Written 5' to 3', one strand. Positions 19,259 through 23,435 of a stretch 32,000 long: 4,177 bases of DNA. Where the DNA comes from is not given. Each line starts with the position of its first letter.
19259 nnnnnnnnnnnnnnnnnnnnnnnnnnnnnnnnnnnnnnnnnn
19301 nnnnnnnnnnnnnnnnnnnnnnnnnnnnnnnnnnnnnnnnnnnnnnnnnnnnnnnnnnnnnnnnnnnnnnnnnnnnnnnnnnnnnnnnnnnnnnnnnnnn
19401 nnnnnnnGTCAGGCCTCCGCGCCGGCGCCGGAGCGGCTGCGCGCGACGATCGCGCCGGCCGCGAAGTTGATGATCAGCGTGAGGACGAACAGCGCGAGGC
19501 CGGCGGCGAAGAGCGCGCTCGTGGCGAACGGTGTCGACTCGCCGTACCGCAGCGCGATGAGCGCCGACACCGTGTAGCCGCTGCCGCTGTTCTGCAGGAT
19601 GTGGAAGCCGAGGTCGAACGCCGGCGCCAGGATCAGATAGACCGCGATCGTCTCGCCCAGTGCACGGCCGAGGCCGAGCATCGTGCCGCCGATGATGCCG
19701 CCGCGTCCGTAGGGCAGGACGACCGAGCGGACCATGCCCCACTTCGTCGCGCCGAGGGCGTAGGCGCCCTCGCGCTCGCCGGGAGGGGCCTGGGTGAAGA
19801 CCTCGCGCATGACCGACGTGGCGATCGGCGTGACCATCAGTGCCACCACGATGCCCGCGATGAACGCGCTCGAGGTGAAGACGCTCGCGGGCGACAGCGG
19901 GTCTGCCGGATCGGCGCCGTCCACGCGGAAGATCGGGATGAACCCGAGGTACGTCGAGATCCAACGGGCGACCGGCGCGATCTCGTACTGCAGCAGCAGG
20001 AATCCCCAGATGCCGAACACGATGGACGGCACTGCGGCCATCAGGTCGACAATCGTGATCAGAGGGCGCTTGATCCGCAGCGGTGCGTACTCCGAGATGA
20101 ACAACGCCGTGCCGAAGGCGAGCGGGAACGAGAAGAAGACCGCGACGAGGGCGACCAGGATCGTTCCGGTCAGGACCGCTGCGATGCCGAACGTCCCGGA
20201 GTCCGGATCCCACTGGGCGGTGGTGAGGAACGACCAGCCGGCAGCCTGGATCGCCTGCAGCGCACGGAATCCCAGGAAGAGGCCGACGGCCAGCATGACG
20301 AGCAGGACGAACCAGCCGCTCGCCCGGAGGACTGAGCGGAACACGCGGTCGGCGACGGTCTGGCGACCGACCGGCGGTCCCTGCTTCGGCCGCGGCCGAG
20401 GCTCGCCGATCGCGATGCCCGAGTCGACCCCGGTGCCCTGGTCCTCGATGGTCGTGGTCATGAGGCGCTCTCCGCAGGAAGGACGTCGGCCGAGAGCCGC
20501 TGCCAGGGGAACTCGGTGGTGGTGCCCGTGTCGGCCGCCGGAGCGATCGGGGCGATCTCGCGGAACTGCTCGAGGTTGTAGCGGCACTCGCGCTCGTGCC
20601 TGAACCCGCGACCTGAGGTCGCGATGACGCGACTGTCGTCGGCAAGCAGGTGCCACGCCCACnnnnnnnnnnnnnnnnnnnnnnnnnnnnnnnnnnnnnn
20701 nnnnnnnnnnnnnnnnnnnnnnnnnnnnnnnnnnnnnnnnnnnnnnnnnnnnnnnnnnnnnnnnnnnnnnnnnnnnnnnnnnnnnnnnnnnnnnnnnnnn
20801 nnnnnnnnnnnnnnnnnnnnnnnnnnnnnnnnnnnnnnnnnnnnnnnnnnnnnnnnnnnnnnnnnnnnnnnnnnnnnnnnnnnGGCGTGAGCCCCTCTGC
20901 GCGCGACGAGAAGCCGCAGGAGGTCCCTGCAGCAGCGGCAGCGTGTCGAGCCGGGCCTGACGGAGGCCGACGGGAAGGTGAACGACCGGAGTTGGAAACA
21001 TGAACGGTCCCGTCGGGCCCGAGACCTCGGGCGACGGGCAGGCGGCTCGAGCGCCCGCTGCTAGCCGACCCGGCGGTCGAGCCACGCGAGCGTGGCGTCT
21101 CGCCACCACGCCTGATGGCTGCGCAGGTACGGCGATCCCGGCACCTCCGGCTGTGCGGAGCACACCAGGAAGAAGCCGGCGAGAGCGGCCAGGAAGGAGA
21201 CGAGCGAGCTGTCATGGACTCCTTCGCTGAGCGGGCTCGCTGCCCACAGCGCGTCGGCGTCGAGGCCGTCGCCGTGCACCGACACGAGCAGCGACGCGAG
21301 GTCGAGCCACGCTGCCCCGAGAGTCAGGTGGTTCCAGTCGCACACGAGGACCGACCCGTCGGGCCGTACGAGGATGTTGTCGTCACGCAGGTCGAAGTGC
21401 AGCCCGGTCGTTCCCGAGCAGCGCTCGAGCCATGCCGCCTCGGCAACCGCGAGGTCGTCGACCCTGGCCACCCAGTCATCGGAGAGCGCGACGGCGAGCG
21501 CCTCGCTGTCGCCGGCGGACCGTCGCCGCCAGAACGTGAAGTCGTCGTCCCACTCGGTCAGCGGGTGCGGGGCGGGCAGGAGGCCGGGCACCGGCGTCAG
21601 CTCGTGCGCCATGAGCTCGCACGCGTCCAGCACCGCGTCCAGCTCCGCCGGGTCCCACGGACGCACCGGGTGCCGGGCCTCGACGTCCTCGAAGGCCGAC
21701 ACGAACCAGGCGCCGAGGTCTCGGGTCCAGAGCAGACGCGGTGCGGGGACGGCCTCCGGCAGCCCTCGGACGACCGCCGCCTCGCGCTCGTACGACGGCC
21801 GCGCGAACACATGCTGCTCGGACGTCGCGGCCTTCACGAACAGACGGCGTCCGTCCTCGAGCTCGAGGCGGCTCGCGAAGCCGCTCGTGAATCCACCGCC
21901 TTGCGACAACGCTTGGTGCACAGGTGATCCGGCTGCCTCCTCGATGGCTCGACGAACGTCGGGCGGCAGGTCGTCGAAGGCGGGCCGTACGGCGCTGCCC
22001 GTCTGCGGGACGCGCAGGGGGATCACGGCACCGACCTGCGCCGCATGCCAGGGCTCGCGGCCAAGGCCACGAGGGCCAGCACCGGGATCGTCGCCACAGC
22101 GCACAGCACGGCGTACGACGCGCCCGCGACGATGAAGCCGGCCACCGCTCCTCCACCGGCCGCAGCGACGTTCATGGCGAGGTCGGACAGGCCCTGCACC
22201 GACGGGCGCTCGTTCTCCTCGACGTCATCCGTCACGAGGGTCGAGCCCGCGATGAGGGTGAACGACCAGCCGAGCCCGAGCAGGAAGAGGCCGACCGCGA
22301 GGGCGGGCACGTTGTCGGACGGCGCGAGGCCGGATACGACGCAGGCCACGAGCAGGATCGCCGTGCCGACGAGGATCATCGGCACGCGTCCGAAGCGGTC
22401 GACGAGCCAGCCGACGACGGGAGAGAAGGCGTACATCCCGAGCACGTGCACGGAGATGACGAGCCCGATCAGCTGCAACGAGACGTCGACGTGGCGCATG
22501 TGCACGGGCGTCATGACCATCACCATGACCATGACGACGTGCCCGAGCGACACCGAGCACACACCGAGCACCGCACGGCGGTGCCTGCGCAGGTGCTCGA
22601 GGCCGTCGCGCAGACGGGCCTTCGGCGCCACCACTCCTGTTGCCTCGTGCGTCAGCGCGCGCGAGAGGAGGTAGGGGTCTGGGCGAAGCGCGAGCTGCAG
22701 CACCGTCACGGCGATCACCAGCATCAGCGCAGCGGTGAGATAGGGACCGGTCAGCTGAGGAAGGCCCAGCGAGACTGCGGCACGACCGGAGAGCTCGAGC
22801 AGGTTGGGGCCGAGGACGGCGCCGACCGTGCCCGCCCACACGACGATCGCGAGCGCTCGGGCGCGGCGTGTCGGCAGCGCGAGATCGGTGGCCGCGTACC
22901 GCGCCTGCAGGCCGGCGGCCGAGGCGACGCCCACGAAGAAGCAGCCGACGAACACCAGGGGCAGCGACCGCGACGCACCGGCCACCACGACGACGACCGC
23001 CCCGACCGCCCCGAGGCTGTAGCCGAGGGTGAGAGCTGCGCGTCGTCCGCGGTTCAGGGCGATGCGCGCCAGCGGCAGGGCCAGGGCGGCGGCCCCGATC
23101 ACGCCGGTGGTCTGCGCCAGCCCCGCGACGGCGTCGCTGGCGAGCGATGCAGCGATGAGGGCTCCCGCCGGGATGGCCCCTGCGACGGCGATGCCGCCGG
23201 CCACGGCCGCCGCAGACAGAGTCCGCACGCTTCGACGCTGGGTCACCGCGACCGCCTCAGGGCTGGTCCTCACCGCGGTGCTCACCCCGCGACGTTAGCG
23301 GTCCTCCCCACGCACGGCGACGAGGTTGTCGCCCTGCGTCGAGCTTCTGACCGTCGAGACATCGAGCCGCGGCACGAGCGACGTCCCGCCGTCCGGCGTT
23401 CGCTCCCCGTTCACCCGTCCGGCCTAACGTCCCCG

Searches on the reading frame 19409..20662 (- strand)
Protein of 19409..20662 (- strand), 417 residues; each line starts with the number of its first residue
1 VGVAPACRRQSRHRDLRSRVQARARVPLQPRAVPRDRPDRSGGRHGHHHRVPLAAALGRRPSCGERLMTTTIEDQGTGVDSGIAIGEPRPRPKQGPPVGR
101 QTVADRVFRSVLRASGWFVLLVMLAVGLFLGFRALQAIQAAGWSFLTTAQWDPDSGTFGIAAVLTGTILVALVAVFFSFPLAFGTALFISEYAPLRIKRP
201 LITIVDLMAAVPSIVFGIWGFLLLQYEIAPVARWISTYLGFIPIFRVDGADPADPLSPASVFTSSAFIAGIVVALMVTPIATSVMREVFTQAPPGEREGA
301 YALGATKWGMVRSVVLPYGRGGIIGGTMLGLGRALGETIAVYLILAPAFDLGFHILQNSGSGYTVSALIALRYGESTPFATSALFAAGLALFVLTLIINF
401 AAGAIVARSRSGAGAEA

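Call 13: search_protein_families(library=pfam, proteins=[window:19409-20662:-], max_evalue=0.001)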
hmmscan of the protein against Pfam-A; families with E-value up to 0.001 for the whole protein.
window:19409-20662:- (417 aa): 1 family
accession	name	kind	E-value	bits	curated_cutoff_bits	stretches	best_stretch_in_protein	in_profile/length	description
PF00528.27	BPD_transp_1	-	1.9e-14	54.3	26.4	1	192-410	11-183/184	Binding-protein-dependent transport system inner membrane component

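Call 82: search_protein_families(library=ncbifam, proteins=[window:19409-20461:-], max_evalue=1e-20)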
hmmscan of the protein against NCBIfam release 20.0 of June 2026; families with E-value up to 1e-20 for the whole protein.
window:19409-20461:- (350 aa): 3 families
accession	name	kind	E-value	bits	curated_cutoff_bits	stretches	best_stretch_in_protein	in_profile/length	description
TIGR02138.1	phosphate_pstC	equivalog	2.4e-76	256.6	196.45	1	38-341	1-294/296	phosphate ABC transporter permease subunit PstC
NF008435.0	PRK11275.1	equivalog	6.5e-56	189.7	502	1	36-346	14-316/319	phosphate ABC transporter permease PstC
TIGR00974.1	3a0107s02c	equivalog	3.8e-32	111.5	193.45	0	195-341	124-269/272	phosphate ABC transporter permease PstA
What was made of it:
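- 19409..20461 (-): PstC permease (TIGR02138 256.6 bits vs cut-off 196.45); first gene of the operon. calls 13, 82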

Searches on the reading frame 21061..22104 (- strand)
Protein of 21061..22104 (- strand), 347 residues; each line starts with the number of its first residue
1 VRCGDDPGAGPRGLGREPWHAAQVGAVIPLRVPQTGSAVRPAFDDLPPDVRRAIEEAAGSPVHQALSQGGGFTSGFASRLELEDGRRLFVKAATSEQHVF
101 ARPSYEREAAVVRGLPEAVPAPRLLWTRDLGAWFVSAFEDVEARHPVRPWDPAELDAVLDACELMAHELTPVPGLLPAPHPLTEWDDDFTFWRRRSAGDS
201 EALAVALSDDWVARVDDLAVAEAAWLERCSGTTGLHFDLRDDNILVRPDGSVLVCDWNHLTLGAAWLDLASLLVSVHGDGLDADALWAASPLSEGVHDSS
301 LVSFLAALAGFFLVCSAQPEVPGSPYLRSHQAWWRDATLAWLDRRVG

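Call 12: search_protein_families(library=pfam, proteins=[window:21061-22104:-], max_evalue=0.001)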
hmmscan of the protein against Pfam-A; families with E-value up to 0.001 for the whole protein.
window:21061-22104:- (347 aa): 1 family
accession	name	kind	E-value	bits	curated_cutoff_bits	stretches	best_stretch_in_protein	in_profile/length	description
PF04655.20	APH_6_hur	-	0.00021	21.2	27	1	156-274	93-200/252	Aminoglycoside/hydroxyurea antibiotic resistance kinase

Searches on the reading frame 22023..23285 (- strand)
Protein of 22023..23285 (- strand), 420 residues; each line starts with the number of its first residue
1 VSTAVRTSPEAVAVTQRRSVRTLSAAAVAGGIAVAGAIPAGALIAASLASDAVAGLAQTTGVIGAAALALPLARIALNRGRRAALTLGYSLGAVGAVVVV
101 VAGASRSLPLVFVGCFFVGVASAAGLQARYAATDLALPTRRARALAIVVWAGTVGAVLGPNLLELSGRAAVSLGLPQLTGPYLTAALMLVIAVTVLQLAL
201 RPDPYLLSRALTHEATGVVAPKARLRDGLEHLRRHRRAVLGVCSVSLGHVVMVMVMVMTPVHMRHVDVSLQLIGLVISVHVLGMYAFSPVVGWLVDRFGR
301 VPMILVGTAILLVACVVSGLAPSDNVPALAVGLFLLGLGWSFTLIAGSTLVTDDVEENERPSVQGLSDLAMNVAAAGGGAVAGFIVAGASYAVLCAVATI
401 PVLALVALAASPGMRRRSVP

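Call 12: search_protein_families(library=pfam, proteins=[window:22023-23285:-], max_evalue=0.001)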
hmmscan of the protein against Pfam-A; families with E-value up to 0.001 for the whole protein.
window:22023-23285:- (420 aa): 5 families
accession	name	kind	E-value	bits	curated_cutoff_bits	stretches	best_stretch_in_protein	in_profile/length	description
PF07690.21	MFS_1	-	8.2e-33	114.2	33.4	2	250-408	10-167/347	Major Facilitator Superfamily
PF13347.12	MFS_2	-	1.7e-11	43.8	27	1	193-391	186-386/427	MFS/sugar transport protein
PF00083.30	Sugar_tr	-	3.7e-06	26.5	22.3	1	271-406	46-185/452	Sugar (and other) transporter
PF12832.13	MFS_1_like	-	1.8e-05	24.4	25.2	1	260-341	23-106/373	MFS_1 like family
PF05977.19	MFS_3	-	6.6e-05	22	27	1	248-407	22-184/524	Transmembrane secretion effector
